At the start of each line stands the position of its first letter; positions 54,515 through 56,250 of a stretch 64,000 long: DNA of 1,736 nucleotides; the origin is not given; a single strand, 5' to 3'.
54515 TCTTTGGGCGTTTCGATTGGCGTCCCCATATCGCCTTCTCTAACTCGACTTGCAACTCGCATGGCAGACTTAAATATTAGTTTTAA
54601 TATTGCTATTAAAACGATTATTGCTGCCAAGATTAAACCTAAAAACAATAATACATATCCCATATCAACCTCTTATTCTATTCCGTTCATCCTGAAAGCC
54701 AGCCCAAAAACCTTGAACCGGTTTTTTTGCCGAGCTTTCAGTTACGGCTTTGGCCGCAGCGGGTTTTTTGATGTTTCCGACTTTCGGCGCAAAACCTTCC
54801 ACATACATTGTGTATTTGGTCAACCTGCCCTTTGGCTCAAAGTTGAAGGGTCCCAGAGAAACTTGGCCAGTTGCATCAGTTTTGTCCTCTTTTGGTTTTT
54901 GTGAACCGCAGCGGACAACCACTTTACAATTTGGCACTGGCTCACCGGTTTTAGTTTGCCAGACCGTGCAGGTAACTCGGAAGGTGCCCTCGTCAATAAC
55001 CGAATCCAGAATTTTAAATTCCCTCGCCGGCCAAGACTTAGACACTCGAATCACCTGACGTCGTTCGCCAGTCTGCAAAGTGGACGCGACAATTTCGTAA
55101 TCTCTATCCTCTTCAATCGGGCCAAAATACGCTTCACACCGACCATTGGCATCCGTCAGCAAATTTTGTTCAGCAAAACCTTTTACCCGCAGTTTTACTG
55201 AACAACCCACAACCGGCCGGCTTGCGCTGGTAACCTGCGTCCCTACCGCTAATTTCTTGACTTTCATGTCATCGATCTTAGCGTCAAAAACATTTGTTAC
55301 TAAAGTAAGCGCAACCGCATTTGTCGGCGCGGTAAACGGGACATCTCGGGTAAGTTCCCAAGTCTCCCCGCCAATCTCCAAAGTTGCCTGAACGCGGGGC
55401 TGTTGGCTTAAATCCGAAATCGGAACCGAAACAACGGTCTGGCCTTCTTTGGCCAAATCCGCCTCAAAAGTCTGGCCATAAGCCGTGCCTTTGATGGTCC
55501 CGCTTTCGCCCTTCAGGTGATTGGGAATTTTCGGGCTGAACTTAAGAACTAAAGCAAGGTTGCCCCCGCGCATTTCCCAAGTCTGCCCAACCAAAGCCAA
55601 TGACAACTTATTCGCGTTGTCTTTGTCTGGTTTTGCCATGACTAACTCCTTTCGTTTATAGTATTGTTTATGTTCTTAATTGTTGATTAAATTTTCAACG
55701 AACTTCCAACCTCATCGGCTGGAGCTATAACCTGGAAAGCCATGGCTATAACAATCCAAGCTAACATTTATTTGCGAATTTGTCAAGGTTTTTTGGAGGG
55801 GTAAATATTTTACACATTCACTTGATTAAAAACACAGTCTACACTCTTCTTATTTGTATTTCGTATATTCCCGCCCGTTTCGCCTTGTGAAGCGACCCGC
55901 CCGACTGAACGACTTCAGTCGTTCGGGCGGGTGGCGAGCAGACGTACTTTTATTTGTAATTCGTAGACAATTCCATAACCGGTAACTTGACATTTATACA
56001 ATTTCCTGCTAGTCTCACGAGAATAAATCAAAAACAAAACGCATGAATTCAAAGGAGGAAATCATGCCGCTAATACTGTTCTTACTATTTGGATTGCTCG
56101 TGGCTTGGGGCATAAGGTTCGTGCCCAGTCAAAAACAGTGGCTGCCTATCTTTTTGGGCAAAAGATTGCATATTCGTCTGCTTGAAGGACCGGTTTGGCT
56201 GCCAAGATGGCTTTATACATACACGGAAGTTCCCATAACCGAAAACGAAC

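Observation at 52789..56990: Uncharacterised three-gene envelope operon divergent from an SPFH gene, with a small palindromic GC-rich insertion in the shared promoter region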

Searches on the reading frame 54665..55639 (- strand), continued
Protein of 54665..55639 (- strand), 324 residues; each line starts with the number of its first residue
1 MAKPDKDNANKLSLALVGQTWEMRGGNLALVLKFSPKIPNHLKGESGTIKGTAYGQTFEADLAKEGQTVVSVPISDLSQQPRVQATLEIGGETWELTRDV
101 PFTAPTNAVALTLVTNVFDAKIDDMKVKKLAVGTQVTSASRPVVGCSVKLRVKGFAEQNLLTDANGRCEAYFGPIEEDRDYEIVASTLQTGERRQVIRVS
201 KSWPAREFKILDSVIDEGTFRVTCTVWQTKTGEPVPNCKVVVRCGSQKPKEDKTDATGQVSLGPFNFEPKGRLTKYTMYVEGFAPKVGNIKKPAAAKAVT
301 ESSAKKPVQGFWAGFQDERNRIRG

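Call 53: fold_search(model_id=the predicted structure, library=pdb)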
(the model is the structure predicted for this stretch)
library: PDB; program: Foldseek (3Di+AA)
matches with E <= 10: 1787; with E <= 0.001: 164
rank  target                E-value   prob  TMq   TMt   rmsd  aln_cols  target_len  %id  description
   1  4p99_A                4.6e-07  1.00  0.24  0.21  19.1       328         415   15  Ca2+-stabilized adhesin helps an Antarctic bacterium reach out and bind ice (released 2014-06-18)
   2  8peq_B                6.9e-07  1.00  0.33  0.37  10.6       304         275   16  Complex of diubiquitin-derived artificial binding protein (Affilin) variant Af2 with its target oncofetal fibronectin  (released 2024-06-26)
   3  3l5i                  6.9e-07  1.00  0.21  0.23  17.9       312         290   12  Crystal structure of FnIII domains of human GP130 (Domains 4-6) (released 2010-05-12)
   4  2jll                  1.3e-06  1.00  0.21  0.19  23.0       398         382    8  Crystal structure of NCAM2 IgIV-FN3II (released 2009-11-17)
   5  5n47_F                1.4e-06  1.00  0.32  0.36  11.6       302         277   14  Structure of Anticalin N7E in complex with the three-domain fragment Fn7B8 of human oncofetal fibronectin (released 2018-02-14)
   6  2xyc                  1.4e-06  1.00  0.20  0.21  13.5       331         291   15  CRYSTAL STRUCTURE OF NCAM2 IGIV-FN3I (released 2011-02-23)
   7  5i99                  1.7e-06  1.00  0.24  0.20  15.7       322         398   11  Crystal structure of mouse CNTN3 Ig5-Fn2 domains (released 2016-08-31)
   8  4gh7_D                1.8e-06  1.00  0.33  0.37  11.8       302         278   14  Crystal structure of Anticalin N7A in complex with oncofetal fibronectin fragment Fn7B8 (released 2012-12-26)
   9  8v2b_C                1.9e-06  1.00  0.25  0.14  19.0       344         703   13  Cryo-EM structure of mouse type II OSM receptor complex: model for full extracellular assembly (released 2024-11-20)
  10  6xay_B                2.1e-06  1.00  0.23  0.26  12.9       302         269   12  Structure of a fragment of human fibronectin containing the 10th, 11th and 12th type III domains (released 2021-06-09)
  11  5jpm_A                2.4e-06  1.00  0.22  0.12  19.8       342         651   12  Structure of the complex of human complement C4 with MASP-2 rebuilt using iMDFF (released 2016-08-10)
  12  9u61_E                2.9e-06  1.00  0.25  0.08  19.2       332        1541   10  CP/MBL pathways C3 convertase C4b2a and C3 complex (released 2026-01-14)
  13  5n47_D                3.0e-06  1.00  0.31  0.34  12.2       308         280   14  Structure of Anticalin N7E in complex with the three-domain fragment Fn7B8 of human oncofetal fibronectin (released 2018-02-14)
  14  4pbx                  3.0e-06  1.00  0.20  0.13  16.5       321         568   12  Crystal structure of the six N-terminal domains of human receptor protein tyrosine phosphatase sigma (released 2014-11-12)
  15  8bxr                  4.5e-06  1.00  0.25  0.26  11.4       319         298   12  Titin FnIII-domain I109-I111 (I/A4-A/A6) from the MIR region (released 2023-02-15)
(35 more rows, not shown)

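Call 93: search_protein_families(library=pfam, proteins=[L004:3-824:+, L008:6818-7789:-, L011:6854-7810:+, L012:94-1050:+, L014:3488-4492:-], max_evalue=0.01)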
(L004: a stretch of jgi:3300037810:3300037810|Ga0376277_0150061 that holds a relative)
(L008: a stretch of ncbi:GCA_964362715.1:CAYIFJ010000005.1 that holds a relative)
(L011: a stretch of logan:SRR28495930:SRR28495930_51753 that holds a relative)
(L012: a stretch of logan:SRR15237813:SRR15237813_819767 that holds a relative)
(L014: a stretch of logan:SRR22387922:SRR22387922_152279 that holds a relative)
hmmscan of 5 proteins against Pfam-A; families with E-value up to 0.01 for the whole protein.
L004:3-824:+ (273 aa): 1 family
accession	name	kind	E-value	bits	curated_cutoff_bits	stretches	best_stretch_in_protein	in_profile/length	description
PF03929.21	PepSY_TM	-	0.002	18.4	28.8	0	81-135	8-62/295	PepSY-associated TM region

L008:6818-7789:- (323 aa): 1 family
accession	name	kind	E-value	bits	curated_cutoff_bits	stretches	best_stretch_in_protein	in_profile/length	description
PF01145.31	Band_7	-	4e-12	47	23.6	1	24-247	1-166/176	SPFH domain / Band 7 family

L011:6854-7810:+ (318 aa): 1 family
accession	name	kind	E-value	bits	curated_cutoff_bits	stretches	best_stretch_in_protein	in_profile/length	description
PF01145.31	Band_7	-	7.1e-13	49.4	23.6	1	25-247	2-169/176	SPFH domain / Band 7 family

L012:94-1050:+ (318 aa): 1 family
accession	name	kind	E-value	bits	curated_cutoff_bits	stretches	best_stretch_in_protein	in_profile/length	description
PF01145.31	Band_7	-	2e-11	44.7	23.6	1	25-247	2-169/176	SPFH domain / Band 7 family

L014:3488-4492:- (334 aa): 1 family
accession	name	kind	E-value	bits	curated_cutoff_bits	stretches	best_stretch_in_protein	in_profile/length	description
PF01145.31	Band_7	-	6.4e-09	36.5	23.6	1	146-249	81-165/176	SPFH domain / Band 7 family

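Call 96: find_related_loci(query=A4, collection=viral_contigs, flank=5000)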
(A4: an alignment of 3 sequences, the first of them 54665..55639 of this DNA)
Query A4 (324 aa) in viral_contigs; peptide patterns used: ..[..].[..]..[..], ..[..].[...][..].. (x = any residue, [..] = any of these).
60 stretches matched a pattern, but none encodes a relative of the query by tblastn (E <= 1e-3).

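Call 106: search_protein_families(library=pfam, alignment_id=A2, max_evalue=0.1)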
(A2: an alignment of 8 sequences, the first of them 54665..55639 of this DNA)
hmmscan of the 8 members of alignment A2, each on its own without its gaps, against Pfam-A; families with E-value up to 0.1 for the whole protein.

A. member 1, window:54665-55639:- (324 aa): 4 families
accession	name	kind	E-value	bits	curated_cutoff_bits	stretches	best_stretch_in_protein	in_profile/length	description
PF13620.12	CarboxypepD_reg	-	0.00045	21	32.3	0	222-262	2-42/82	Carboxypeptidase regulatory-like domain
PF20598.4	DUF6795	-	0.0045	17.7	27.4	0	229-263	6-44/103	Domain of unknown function (DUF6795)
PF05354.17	Phage_attach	-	0.0054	17.7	26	0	62-99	51-85/99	Phage Head-Tail Attachment protein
PF22902.2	NOMO1-like_9th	-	0.0057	16.8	27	0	156-186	28-56/75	BOS complex subunit NOMO1-like, beta sandwich domain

B. families by the number of members that match (of 8 scanned): 11 families
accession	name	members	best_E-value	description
PF13620.12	CarboxypepD_reg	2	0.00045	Carboxypeptidase regulatory-like domain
PF11974.14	bMG3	1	0.00034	Bacterial alpha-2-macroglobulin MG3 domain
PF20598.4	DUF6795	1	0.0045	Domain of unknown function (DUF6795)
PF05354.17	Phage_attach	1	0.0054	Phage Head-Tail Attachment protein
PF22902.2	NOMO1-like_9th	1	0.0057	BOS complex subunit NOMO1-like, beta sandwich domain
PF11157.13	DUF2937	1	0.013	Protein of unknown function (DUF2937)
PF15006.11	DUF4517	1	0.014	Domain of unknown function (DUF4517)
PF17876.7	CSD2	1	0.025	Cold shock domain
PF00031.27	Cystatin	1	0.029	Cystatin domain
PF02369.22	Big_1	1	0.063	Bacterial Ig-like domain (group 1)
PF17789.7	MG4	1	0.093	Macroglobulin domain MG4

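Call 116: fold_search(model_id=the predicted structure, library=viral)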
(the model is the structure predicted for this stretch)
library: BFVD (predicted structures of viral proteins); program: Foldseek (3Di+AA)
matches with E <= 10: 851; with E <= 0.001: 100
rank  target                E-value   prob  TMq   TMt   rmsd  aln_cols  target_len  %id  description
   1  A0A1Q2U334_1          8.6e-10  1.00  0.22  0.10  22.5       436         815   15  Big-1 domain-containing protein [Vibrio phage pTD1]
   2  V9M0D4                4.6e-08  1.00  0.25  0.10  15.8       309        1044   14  Big-1 domain-containing protein [Vibrio phage VP4B]
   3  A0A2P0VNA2            1.1e-07  1.00  0.29  0.16  21.9       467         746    8  Uncharacterized protein [Tetraselmis virus 1]
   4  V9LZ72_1              2.0e-07  1.00  0.23  0.08  19.6       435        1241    8  Uncharacterized protein [Vibrio phage VP4B]
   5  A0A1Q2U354            2.1e-07  1.00  0.24  0.08  18.6       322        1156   13  Uncharacterized protein [Vibrio phage pTD1]
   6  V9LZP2                7.3e-07  1.00  0.23  0.09  18.7       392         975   10  Uncharacterized protein [Vibrio phage VP4B]
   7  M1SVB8                1.0e-06  1.00  0.29  0.17  14.8       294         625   10  (no name in the UniProt tables at hand)
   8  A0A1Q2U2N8            2.3e-06  1.00  0.26  0.08  15.7       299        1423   14  Putative hemagglutinin/hemolysin-related protein [Vibrio phage pTD1]
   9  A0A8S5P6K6            2.5e-06  1.00  0.21  0.15  15.9       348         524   11  Baseplate wedge protein [Myoviridae sp. ctzzS20]
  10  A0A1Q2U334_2          2.8e-06  1.00  0.23  0.11  18.4       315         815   16  Big-1 domain-containing protein [Vibrio phage pTD1]
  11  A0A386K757            3.5e-06  1.00  0.25  0.15  25.6       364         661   10  Putative inverse autotransporter beta-barrel domain-containing protein [Dickeya phage vB_DsoM_JA11]
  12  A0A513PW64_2          3.5e-06  1.00  0.24  0.07  20.2       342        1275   13  Big-1 domain-containing protein [Vibrio phage 2 TSL-2019]
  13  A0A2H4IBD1            3.9e-06  1.00  0.27  0.18  12.8       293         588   15  Inverse autotransporter beta-barrel domain-containing protein [Erwinia phage vB_EamM_Y3]
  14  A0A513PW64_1          5.5e-06  1.00  0.22  0.07  22.4       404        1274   14  Big-1 domain-containing protein [Vibrio phage 2 TSL-2019]
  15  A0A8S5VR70            6.7e-06  1.00  0.20  0.20  16.3       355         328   10  (no name in the UniProt tables at hand)
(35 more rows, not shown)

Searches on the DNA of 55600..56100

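Call 7: search_rna_families(source=window, start=55600, end=56100, threshold=evalue, max_evalue=10, show_alignments=3)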
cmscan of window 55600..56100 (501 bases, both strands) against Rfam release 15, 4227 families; matches with E-value up to 10: 3.
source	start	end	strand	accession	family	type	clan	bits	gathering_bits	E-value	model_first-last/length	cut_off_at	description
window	55772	55866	+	RF00356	snoR32_R81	Gene; snRNA; snoRNA; CD-box;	-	19.5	45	5.6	1-98/98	no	Small nucleolar RNA R32/R81/Z41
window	55896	55935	+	RF04132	mir-4436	Gene; miRNA;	-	13.4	74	9.5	1-85/85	no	mir-4436 microRNA precursor family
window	55624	55729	-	RF03102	RAGATH-33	Gene; sRNA;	-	13.2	120.4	4.6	1-113/113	no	RAGATH-33 RNA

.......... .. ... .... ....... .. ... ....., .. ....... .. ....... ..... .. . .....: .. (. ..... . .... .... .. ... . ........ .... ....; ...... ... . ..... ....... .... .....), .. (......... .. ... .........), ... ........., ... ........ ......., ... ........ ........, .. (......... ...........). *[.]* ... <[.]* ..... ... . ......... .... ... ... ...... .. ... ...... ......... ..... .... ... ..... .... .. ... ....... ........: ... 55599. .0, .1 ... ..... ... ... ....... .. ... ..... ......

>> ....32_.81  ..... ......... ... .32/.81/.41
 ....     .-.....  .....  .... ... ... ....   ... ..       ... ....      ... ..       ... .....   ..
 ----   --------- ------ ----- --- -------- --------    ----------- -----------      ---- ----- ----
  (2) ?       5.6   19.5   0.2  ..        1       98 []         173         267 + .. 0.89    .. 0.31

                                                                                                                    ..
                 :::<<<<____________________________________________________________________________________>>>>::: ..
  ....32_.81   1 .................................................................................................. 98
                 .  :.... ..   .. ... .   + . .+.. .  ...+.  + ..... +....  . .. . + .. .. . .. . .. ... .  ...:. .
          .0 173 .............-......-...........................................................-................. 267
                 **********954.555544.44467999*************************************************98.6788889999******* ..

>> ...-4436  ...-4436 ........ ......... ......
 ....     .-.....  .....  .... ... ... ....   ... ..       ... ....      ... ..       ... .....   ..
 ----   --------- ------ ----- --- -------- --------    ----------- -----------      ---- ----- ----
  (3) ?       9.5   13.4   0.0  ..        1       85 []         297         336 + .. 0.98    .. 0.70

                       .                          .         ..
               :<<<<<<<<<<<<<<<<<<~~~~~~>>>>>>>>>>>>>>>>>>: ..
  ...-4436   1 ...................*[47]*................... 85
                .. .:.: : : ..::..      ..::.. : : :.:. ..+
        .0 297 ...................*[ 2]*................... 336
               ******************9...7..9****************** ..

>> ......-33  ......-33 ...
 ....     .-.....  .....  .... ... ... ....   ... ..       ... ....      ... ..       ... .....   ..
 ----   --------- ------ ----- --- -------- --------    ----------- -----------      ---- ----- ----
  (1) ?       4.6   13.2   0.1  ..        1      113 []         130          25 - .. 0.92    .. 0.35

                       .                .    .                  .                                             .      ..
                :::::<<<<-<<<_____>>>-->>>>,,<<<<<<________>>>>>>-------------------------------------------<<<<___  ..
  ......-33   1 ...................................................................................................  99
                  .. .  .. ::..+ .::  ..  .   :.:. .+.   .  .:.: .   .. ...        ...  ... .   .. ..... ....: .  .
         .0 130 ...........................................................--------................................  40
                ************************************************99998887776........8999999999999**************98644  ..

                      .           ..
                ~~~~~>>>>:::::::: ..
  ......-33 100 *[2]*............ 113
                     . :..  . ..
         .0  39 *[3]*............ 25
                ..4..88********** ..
